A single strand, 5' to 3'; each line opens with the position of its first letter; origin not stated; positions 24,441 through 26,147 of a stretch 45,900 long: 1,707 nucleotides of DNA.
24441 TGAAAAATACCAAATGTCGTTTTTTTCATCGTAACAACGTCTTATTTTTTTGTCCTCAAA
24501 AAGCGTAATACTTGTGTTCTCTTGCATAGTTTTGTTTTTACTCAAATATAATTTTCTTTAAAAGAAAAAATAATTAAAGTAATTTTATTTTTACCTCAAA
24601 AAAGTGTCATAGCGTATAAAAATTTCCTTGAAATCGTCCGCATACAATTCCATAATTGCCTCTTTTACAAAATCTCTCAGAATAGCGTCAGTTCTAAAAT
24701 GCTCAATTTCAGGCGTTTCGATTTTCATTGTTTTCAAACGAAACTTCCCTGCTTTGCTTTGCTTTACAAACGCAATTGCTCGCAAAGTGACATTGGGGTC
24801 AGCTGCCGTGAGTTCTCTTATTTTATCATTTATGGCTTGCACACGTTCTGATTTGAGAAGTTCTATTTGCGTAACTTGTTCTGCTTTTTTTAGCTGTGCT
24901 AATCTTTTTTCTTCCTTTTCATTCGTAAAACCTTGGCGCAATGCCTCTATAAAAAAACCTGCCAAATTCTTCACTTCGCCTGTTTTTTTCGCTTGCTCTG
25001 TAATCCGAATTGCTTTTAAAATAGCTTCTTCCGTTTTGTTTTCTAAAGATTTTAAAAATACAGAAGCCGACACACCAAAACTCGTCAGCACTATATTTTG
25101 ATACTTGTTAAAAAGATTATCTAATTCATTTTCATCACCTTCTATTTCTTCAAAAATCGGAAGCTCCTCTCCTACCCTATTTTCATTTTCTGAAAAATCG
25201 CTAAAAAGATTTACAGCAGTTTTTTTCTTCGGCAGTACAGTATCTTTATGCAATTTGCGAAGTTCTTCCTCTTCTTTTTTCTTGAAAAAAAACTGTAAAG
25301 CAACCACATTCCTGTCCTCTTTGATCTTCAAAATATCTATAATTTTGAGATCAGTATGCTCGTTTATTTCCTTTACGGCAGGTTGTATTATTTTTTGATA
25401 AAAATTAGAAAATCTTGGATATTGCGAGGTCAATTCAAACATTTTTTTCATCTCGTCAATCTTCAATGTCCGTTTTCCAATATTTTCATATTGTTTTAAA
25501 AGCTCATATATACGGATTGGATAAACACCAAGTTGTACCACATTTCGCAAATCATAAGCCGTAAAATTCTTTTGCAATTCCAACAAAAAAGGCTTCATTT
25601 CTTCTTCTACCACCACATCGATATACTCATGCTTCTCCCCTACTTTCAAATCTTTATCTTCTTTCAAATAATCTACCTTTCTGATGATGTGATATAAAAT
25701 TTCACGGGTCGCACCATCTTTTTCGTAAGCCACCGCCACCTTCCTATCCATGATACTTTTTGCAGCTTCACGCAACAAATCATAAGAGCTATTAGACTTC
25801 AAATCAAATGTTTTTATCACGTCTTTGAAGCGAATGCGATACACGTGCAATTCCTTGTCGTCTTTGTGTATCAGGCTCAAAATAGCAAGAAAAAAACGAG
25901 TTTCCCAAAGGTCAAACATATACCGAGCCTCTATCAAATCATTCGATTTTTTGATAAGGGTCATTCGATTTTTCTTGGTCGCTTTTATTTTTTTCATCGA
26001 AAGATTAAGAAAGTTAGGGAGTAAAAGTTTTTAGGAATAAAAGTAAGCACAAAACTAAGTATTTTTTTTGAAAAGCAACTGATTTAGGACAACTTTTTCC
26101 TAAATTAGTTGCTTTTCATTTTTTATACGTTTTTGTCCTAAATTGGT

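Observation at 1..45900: Plasmid-type replicon whose cargo is almost exclusively giant surface-repeat proteins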

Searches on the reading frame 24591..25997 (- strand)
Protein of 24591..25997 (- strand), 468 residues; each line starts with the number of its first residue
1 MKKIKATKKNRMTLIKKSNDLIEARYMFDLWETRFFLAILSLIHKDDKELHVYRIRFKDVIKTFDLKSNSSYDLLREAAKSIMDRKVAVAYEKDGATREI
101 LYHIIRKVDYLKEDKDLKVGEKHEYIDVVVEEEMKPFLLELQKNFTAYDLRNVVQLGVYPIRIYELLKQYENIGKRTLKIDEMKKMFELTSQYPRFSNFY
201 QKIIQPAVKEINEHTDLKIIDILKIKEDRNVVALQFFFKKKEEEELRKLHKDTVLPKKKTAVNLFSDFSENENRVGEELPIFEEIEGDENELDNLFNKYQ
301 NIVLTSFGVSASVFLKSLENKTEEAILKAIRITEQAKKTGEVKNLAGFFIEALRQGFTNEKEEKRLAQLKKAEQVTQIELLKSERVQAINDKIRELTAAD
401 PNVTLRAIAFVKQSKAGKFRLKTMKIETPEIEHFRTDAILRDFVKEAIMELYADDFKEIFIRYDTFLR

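Call 8: search_protein_families(library=pfam, proteins=[window:24591-25997:-], max_evalue=0.01)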
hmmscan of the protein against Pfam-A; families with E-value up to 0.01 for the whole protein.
window:24591-25997:- (468 aa): 3 families
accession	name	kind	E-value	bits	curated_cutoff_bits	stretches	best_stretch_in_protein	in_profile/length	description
PF01051.27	Rep3_N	-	6.7e-28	98.3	22.4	1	15-168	2-141/141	Initiator Replication protein, WH1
PF21205.3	Rep3_C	-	1.6e-18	67.1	21.1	1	179-238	1-59/59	Initiator Rep protein, WH2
PF05973.20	Gp49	-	0.0042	17.5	23.9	0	360-415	9-62/90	Phage derived protein Gp49-like (DUF891)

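Call 12: search_protein_families(library=ncbifam, proteins=[window:24591-25997:-], max_evalue=0.01)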
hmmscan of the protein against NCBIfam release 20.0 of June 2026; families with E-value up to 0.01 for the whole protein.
window:24591-25997:- (468 aa): 2 families
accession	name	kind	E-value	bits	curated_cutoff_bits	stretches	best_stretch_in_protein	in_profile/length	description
NF038290.1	repM_Acin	exception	2.1e-33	116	250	1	14-252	2-237/304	replication initiation protein RepM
NF010305.0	PRK13742.1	equivalog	9.4e-19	67.7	342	1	5-241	8-245/251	replication initiation protein RepE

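Call 17: find_encoding_contigs(protein=window:24591-25997:-, flank=10000, max_places=6)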
Protein window:24591-25997:- (468 aa): 1 contig read that carries it; 1 place shown.
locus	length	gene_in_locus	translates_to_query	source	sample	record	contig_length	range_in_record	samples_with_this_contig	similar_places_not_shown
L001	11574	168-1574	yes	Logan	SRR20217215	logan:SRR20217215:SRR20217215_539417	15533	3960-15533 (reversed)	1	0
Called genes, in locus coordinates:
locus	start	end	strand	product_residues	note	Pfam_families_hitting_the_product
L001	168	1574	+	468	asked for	PF01051:Rep3_N, PF21205:Rep3_C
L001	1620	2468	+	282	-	PF02498:Bro-N (faint)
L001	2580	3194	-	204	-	PF13640:2OG-FeII_Oxy_3, PF13661:2OG-FeII_Oxy_4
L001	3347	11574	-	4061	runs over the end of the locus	?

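Call 18: search_dna_similar(query=window:24591-25997:-, collection=plasmids, mode=protein, max_rows=25)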
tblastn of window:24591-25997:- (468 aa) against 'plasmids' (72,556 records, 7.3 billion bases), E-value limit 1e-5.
The search stops at 5000 records and this limit was reached: more records match than are counted here, and every count below describes the 5000 best-scoring records only.
Records with a match: at least 5000; places in all: 5417; records where one place covers at least 80% of the query: 6.
Best place of each record, by identity: <60% 5000.
By first word of the organism name: Klebsiella 1535; Escherichia 1103; Acinetobacter 1004; Enterobacter 188; Pseudomonas 82; Bacillus 74; Salmonella 65; Clostridium 63; Citrobacter 63; Psychrobacter 60; and 131 more.
By predicted mobility (MOB-suite, as given by PLSDB): mobilizable 2125; non-mobilizable 1731; conjugative 1144.
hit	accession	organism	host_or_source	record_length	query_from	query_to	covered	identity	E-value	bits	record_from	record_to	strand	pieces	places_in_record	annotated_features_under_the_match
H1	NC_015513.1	Haliscomenobacter hydrossis DSM 1100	activated sludge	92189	8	467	98%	44.4%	5e-101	338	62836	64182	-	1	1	replication initiation protein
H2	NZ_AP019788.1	Methylomagnum ishizawai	-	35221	13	451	94%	28.0%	3e-30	132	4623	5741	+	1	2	replication initiation protein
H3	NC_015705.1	Runella slithyformis DSM 19594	fresh water lake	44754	5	377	80%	32.1%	9e-34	142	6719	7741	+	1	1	replication initiation protein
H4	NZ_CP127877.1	Priestia megaterium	Single bacterial isolate,soil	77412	10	372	78%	27.9%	7e-20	100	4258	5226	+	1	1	RepB family plasmid replication initiator protein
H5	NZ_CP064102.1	Priestia aryabhattai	cell culture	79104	10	372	78%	27.9%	7e-20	100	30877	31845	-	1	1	RepB family plasmid replication initiator protein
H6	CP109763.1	Priestia megaterium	potato,mixed culture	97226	10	372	78%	27.9%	9e-20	100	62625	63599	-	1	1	replication initiation protein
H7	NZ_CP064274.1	Priestia megaterium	cell culture,Zoo anteater area soil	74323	10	372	78%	27.8%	5e-19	98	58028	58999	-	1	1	replication initiation protein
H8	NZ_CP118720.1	Priestia aryabhattai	Pure isolate,Tap water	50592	10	372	78%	27.6%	9e-19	97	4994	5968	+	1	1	replication initiation protein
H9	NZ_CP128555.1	Priestia aryabhattai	seagrass,mixed culture,rhizosphere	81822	10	372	78%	27.3%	1e-18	97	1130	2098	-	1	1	replication initiation protein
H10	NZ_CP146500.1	Priestia aryabhattai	Pure isolate,soil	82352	10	372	78%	27.3%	1e-18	97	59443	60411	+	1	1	replication initiation protein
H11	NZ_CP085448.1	Priestia megaterium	single cell,soil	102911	10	372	78%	27.3%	2e-18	96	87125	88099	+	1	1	replication initiation protein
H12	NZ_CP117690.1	Priestia megaterium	ginseng,Single cell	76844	10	372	78%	27.0%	6e-19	98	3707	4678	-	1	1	replication initiation protein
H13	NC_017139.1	Priestia megaterium WSH-002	-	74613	10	372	78%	27.0%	1e-18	97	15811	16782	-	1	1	replication initiation protein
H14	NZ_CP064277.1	Priestia megaterium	cell culture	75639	10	372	78%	27.0%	1e-18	97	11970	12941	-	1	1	replication initiation protein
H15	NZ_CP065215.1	Priestia megaterium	mulberry,cell culture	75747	10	372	78%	27.0%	1e-18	97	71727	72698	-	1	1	replication initiation protein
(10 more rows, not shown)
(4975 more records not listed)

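Call 19: find_homologous_proteins(query=window:24591-25997:-, max_evalue=1e-20)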
Query window:24591-25997:- (468 aa): 740 proteins with E <= 1e-20 among 8000 candidates; the best 120 are listed.
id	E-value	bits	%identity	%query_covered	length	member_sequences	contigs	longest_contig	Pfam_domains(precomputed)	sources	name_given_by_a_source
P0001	7.0e-284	960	97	100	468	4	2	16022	PF01051.28,PF21205.4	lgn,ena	-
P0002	5.8e-258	874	88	100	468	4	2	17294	PF01051.28,PF21205.4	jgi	jgi:plasmid replication initiation protein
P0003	1.0e-230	784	79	100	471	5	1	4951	PF01051.28,PF21205.4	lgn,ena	-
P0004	9.6e-224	761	78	98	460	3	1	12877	PF01051.28,PF21205.4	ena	-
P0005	5.4e-196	670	71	97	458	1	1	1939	PF01051.28,PF21205.4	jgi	jgi:plasmid replication initiation protein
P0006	5.1e-194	664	68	100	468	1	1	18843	PF01051.28,PF21205.4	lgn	-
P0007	2.8e-193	661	68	100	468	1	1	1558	PF01051.28,PF21205.4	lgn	-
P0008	1.3e-172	593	65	96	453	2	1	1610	PF01051.28,PF21205.4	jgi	jgi:plasmid replication initiation protein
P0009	8.2e-154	531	59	98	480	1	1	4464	PF01051.28,PF21205.4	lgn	-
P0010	3.2e-153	529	58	95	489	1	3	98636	PF01051.28,PF21205.4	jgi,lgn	jgi:plasmid replication initiation protein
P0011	6.7e-153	528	59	96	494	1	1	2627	PF01051.28,PF21205.4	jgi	jgi:plasmid replication initiation protein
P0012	5.9e-152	525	59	98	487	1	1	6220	PF01051.28,PF21205.4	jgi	jgi:plasmid replication initiation protein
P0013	5.0e-150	519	56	95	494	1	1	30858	PF01051.28,PF21205.4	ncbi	-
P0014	1.3e-147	511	58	97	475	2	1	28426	PF01051.28,PF21205.4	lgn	-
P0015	1.9e-147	510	58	97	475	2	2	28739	PF01051.28,PF21205.4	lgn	-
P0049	1.9e-124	434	53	92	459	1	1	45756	PF01051.28,PF21205.4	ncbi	-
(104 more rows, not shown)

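Call 20: get_annotated_region(hit=H1, flank=20000)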
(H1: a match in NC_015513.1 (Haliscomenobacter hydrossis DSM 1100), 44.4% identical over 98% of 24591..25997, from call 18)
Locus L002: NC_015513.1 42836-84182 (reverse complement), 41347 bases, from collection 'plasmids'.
description: Haliscomenobacter hydrossis DSM 1100 plasmid pHALHY03, complete sequence
organism: Haliscomenobacter hydrossis DSM 1100 (NCBI taxid 760192)
taxonomy: Bacteria; Bacteroidota; Saprospiria; Saprospirales; Haliscomenobacteraceae; Haliscomenobacter; Haliscomenobacter hydrossis; Haliscomenobacter hydrossis DSM 1100
host: -; source: activated sludge; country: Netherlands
typing (MOB-suite, as given by PLSDB): non-mobilizable; replicon rep_cluster_230
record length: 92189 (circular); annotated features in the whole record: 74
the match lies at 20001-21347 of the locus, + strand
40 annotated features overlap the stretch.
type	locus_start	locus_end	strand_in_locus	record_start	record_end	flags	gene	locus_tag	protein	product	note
CDS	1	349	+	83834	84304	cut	-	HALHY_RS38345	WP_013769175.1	helix-turn-helix domain-containing protein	-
CDS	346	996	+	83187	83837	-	-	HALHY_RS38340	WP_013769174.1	IS630 family transposase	-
CDS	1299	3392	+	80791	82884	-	-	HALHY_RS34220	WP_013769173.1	T9SS type A sorting domain-containing protein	-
CDS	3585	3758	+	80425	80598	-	-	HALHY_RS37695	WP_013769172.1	hypothetical protein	-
CDS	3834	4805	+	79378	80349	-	-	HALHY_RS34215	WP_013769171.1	sodium-dependent bicarbonate transport family permease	-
CDS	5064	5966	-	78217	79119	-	-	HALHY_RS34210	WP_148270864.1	alpha/beta hydrolase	-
CDS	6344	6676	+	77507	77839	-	-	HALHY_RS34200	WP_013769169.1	hypothetical protein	-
CDS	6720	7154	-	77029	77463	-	-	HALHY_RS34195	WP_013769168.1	hypothetical protein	-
CDS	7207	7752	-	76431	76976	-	-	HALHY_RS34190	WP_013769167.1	TetR/AcrR family transcriptional regulator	GO:0006355 - regulation of DNA-templated transcription [Evidence IEA]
CDS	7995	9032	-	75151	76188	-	-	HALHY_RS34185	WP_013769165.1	aldo/keto reductase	-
CDS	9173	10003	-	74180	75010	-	-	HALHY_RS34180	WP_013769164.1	oxidoreductase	-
CDS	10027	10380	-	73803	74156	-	-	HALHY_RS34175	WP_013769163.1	nuclear transport factor 2 family protein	-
CDS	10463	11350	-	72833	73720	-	-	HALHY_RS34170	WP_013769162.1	helix-turn-helix transcriptional regulator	-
CDS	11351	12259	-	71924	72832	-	-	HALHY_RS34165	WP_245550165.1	NmrA family NAD(P)-binding protein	-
CDS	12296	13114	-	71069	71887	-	-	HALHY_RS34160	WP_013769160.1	SDR family NAD(P)-dependent oxidoreductase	-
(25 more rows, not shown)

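Call 22: find_related_loci(query=A1, collection=genome_contigs, flank=10000)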
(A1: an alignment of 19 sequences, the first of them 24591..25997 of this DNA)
Query A1 (468 aa) in genome_contigs; peptide patterns used: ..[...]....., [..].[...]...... (x = any residue, [..] = any of these).
469 stretches matched a pattern; 437 encode a relative of the query (tblastn E <= 1e-3); the best 80 are kept; 80 distinct loci.
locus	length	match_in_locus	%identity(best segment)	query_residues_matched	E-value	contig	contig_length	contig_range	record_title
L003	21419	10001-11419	51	1-468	6e-140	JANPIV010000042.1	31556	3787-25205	MAG: Saprospirales bacterium isolate VAR_61_metabat_508 VAR_61_k141_1112806, whole genome shotgun sequence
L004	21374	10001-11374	47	8-464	1e-135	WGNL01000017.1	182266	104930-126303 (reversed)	MAG: Bacteroidetes bacterium isolate RI_132 c_000000067724, whole genome shotgun sequence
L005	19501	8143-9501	49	1-457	6e-134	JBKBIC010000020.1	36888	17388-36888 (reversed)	MAG: Saprospiraceae bacterium isolate 21H_026.bin.65 NODE_21_length_36888_cov_5.454973, whole genome shotgun sequence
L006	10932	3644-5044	48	2-467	5e-132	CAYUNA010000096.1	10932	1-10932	MAG TPA_asm: uncultured Saprospiraceae bacterium isolate SRP268394_co1_8 genome assembly, contig: NODE_9411_length_10932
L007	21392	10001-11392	47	1-457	6e-132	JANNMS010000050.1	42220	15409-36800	MAG: Saprospirales bacterium isolate SOY_35_metabat.246 SOY_35_k141_2618947, whole genome shotgun sequence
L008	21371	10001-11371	47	8-463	6e-132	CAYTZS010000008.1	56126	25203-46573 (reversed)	MAG TPA_asm: uncultured Saprospiraceae bacterium isolate SRP302895_co1_28 genome assembly, contig: NODE_989_length_56126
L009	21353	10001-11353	48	12-464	3e-130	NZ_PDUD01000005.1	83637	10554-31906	Flavilitoribacter nigricans DSM 23189 = NBRC 102662 contig5, whole genome shotgun sequence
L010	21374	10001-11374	46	8-464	2e-130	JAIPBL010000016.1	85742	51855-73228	MAG: Saprospiraceae bacterium isolate Tobar13m-G26 Tobar13m-20mill-C67, whole genome shotgun sequence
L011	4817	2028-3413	49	3-459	3e-129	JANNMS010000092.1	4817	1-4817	MAG: Saprospirales bacterium isolate SOY_35_metabat.246 SOY_35_k141_3450179, whole genome shotgun sequence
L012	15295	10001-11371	46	5-463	3e-127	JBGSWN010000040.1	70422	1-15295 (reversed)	MAG: Saprospiraceae bacterium isolate JTS-AC482 k141_1325102, whole genome shotgun sequence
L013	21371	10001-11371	45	5-463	1e-126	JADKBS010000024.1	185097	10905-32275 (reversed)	MAG: Saprospiraceae bacterium isolate OdNE_18-Q3-R46-58_BAT3C.319 tig00007912-10-1827270, whole genome shotgun sequence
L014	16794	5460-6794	48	1-465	2e-126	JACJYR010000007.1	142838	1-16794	MAG: Lewinellaceae bacterium isolate HK-STAS-BACT-43 HK-STAS-BACT-43_7, whole genome shotgun sequence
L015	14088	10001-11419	47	1-465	7e-126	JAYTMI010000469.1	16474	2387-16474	MAG: Saprospiraceae bacterium isolate GFS_3556 GFS_3556_468, whole genome shotgun sequence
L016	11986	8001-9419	46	1-465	9e-126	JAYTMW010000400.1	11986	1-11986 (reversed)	MAG: Saprospiraceae bacterium isolate GFS_3826 GFS_3826_399, whole genome shotgun sequence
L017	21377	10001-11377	47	5-464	2e-125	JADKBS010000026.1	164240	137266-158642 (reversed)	MAG: Saprospiraceae bacterium isolate OdNE_18-Q3-R46-58_BAT3C.319 tig00008273-10-1634750, whole genome shotgun sequence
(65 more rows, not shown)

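Call 24: find_encoding_contigs(protein=P0002, flank=10000, max_places=4)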
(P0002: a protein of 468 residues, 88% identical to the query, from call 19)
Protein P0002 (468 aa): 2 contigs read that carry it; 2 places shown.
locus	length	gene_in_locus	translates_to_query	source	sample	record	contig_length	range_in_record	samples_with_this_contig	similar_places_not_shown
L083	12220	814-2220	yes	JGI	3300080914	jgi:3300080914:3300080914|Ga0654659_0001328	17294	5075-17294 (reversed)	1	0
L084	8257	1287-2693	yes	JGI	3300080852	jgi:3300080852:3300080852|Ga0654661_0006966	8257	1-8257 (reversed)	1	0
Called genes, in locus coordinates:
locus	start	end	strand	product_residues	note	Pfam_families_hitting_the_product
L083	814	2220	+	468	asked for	PF01051:Rep3_N, PF21205:Rep3_C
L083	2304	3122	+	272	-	PF02498:Bro-N (faint)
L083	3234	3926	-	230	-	PF13640:2OG-FeII_Oxy_3, PF13661:2OG-FeII_Oxy_4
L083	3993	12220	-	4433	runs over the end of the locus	?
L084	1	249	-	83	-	?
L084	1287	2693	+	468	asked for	PF01051:Rep3_N, PF21205:Rep3_C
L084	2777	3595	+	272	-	PF02498:Bro-N (faint)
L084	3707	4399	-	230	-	PF13640:2OG-FeII_Oxy_3, PF13661:2OG-FeII_Oxy_4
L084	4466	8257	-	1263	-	?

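Call 25: find_encoding_contigs(protein=P0001, flank=10000, max_places=4)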
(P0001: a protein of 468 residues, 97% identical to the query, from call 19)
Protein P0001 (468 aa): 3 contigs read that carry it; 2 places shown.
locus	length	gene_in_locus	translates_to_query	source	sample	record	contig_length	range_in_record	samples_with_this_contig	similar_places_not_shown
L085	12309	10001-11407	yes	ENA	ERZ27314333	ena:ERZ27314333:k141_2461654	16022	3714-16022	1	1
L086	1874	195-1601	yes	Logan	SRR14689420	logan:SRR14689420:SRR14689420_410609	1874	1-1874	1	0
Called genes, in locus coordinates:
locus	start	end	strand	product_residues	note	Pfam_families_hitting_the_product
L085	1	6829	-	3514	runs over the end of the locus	?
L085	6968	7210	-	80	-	-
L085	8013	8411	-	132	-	-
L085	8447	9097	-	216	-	PF01656:CbiA, PF07015:VirC1 (weak), PF09140:MipZ, PF10609:ParA, PF13614:AAA_31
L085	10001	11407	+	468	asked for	PF01051:Rep3_N, PF21205:Rep3_C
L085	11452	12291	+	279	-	-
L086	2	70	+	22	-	?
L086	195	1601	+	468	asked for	PF01051:Rep3_N, PF21205:Rep3_C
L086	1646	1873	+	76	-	?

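Call 26: find_encoding_contigs(protein=P0006, flank=10000, max_places=3)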
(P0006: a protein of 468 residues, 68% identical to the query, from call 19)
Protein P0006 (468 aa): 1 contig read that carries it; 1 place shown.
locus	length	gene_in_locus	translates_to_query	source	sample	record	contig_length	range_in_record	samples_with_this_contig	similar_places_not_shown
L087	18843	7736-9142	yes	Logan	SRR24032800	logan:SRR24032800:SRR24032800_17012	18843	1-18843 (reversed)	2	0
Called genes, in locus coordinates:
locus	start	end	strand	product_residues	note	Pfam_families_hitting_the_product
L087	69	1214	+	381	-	PF25917:BSH_RND, PF25919:BSH_CusB (faint), PF25954:Beta-barrel_RND_2 (weak), PF25963:Beta-barrel_AAEA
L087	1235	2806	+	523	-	PF07690:MFS_1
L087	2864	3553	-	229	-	-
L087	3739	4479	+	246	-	PF13852:DUF4197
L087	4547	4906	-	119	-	PF08818:DUF1801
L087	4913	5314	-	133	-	-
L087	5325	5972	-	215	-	PF01656:CbiA, PF07015:VirC1 (weak), PF09140:MipZ, PF10609:ParA, PF13614:AAA_31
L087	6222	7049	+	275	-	PF04383:KilA-N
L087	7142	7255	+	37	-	-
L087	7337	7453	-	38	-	-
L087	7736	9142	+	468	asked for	PF01051:Rep3_N, PF21205:Rep3_C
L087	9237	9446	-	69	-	-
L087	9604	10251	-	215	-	PF13442:Cytochrome_CBB3 (faint)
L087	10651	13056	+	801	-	PF02129:Peptidase_S15 (weak), PF01738:DLH (weak), PF00326:Peptidase_S9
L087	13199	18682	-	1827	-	PF26766:Choice_anch_L, PF01483:P_proprotein (weak), PF13573:SprB, PF13585:CHU_C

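Call 27: find_encoding_contigs(protein=P0004, flank=10000, max_places=3)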
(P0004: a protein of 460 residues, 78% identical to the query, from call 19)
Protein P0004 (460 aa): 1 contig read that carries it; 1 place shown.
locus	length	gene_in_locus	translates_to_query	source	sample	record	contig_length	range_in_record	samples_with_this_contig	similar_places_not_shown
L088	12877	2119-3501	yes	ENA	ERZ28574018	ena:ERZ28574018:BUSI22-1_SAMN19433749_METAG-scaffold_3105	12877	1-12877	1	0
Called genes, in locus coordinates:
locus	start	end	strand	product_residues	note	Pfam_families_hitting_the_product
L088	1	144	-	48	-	?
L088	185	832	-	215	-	PF01656:CbiA, PF07015:VirC1 (faint), PF09140:MipZ, PF10609:ParA, PF13614:AAA_31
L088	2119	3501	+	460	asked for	PF01051:Rep3_N, PF21205:Rep3_C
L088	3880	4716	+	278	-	PF02498:Bro-N (weak)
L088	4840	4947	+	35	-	-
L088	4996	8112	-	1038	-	PF17802:SpaA (faint), PF13620:CarboxypepD_reg (weak), PF13715:CarbopepD_reg_2 (faint), PF17210:SdrD_B (weak), PF17210:SdrD_B, PF22904:NOMO1-like_2nd (weak), PF13620:CarboxypepD_reg, PF13585:CHU_C, +2 more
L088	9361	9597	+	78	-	-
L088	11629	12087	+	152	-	-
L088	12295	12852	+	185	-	-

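Call 28: find_encoding_contigs(protein=P0049, flank=10000, max_places=3)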
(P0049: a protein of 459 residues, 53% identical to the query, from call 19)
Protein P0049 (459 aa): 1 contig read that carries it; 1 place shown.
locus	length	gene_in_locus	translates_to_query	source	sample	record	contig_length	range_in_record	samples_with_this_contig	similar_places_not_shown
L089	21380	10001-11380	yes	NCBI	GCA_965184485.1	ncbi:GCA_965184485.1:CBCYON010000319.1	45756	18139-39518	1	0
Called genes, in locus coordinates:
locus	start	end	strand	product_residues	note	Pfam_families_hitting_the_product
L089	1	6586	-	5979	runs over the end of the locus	PF26628:DUF8202, PF18884:TSP3_bac (weak)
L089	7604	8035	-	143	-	-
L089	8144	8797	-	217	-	PF01656:CbiA, PF07015:VirC1 (faint), PF09140:MipZ (weak), PF10609:ParA, PF13614:AAA_31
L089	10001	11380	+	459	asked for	PF01051:Rep3_N, PF21205:Rep3_C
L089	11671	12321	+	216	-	PF07099:DUF1361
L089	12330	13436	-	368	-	PF01266:DAO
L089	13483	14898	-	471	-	PF00324:AA_permease, PF13520:AA_permease_2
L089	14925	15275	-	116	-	-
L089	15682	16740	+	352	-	PF00534:Glycos_transf_1 (weak), PF13692:Glyco_trans_1_4 (faint), PF26337:Gtf3_C (faint)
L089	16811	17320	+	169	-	PF14376:Haem_bd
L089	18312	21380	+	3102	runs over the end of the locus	?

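Call 41: find_encoding_contigs(protein=P0013, flank=10000, max_places=2)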
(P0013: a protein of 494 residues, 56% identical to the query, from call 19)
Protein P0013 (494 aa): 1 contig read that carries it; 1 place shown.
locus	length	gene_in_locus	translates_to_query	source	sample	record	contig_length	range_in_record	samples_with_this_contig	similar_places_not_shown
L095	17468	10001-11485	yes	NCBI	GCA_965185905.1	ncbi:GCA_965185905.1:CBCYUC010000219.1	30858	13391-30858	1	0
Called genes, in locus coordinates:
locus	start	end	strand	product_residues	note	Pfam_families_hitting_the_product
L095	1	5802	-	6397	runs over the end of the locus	?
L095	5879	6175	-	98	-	-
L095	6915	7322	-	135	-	-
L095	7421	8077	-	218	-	PF01656:CbiA, PF02374:ArsA_ATPase (faint), PF07015:VirC1 (weak), PF09140:MipZ, PF10609:ParA, PF13614:AAA_31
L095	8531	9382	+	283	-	PF04383:KilA-N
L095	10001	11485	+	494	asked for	PF01051:Rep3_N, PF21205:Rep3_C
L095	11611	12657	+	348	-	PF00487:FA_desaturase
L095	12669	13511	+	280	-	PF02634:FdhD-NarQ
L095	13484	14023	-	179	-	PF00583:Acetyltransf_1, PF13673:Acetyltransf_10 (weak), PF13508:Acetyltransf_7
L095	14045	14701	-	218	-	-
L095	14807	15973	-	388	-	PF10503:Esterase_PHB (weak), PF02230:Abhydrolase_2 (weak), PF18962:Por_Secre_tail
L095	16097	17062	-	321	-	PF12706:Lactamase_B_2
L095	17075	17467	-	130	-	?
